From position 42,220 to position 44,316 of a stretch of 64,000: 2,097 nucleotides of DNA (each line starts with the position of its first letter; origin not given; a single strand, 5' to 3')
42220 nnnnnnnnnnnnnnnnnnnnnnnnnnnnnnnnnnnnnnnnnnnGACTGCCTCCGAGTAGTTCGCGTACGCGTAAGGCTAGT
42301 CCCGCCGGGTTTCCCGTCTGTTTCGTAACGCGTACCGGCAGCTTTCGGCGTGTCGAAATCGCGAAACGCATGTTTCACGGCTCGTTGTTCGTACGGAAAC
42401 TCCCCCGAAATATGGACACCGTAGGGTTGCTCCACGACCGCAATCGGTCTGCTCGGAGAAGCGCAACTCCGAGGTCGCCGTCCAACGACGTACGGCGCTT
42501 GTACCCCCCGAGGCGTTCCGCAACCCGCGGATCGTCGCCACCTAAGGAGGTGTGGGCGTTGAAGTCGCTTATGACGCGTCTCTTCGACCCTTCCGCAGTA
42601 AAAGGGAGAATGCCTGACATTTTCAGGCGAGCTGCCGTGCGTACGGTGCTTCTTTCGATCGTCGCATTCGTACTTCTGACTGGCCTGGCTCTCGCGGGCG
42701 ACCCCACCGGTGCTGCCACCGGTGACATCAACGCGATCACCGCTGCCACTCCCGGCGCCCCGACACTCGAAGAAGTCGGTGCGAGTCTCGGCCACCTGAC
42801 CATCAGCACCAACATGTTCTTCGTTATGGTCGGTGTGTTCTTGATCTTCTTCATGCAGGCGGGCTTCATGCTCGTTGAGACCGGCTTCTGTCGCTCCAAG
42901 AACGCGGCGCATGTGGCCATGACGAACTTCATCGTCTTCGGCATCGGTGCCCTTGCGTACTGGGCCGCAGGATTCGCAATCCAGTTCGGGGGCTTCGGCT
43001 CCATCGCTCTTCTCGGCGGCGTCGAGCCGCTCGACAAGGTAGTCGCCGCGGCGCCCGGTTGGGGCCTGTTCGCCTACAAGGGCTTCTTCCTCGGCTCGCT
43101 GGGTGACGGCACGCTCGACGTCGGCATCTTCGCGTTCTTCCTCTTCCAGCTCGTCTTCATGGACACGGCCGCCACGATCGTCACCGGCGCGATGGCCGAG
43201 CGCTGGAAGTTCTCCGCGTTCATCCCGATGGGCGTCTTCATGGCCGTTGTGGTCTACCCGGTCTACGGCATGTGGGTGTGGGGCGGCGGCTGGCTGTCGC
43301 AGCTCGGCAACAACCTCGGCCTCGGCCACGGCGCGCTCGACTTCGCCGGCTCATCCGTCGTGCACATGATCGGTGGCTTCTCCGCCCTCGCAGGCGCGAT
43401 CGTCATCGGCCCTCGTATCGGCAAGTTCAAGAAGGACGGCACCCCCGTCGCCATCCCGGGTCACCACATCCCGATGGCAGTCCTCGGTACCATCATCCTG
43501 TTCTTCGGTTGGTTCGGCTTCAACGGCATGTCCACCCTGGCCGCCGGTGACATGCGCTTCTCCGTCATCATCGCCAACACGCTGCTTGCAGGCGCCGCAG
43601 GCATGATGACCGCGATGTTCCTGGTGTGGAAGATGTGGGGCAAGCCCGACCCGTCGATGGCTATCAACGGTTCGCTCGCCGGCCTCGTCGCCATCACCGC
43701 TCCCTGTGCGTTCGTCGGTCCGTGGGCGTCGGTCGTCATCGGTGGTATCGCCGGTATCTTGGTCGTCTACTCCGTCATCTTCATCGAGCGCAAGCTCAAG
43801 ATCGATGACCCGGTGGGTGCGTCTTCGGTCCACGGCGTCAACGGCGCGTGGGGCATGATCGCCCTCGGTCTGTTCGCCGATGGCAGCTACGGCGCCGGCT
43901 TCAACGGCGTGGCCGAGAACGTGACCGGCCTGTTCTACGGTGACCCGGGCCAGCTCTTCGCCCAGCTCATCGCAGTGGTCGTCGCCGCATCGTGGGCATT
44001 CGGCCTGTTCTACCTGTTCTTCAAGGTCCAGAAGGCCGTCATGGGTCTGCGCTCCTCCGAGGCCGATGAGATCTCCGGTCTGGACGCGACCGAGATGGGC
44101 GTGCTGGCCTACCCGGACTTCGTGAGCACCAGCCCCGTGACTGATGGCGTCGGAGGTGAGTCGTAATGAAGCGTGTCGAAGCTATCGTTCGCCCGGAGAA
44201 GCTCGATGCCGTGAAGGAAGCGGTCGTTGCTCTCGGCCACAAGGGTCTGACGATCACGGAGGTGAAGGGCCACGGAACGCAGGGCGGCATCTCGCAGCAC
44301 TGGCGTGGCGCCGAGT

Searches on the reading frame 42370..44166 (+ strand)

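Call 24: search_protein_families(library=pfam, proteins=[window:42370-44166:+], max_evalue=0.1)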
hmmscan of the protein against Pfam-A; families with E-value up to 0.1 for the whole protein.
window:42370-44166:+ (598 aa): 1 family
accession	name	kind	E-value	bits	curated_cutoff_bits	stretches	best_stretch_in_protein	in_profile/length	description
PF00909.26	Ammonium_transp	-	2.4e-112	376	23.2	1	151-581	2-399/399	Ammonium Transporter Family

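Call 25: search_protein_families(library=padloc, proteins=[window:42370-44166:+], max_evalue=0.01)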
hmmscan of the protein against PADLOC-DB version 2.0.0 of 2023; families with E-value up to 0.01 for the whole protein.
window:42370-44166:+ (598 aa): 0 families
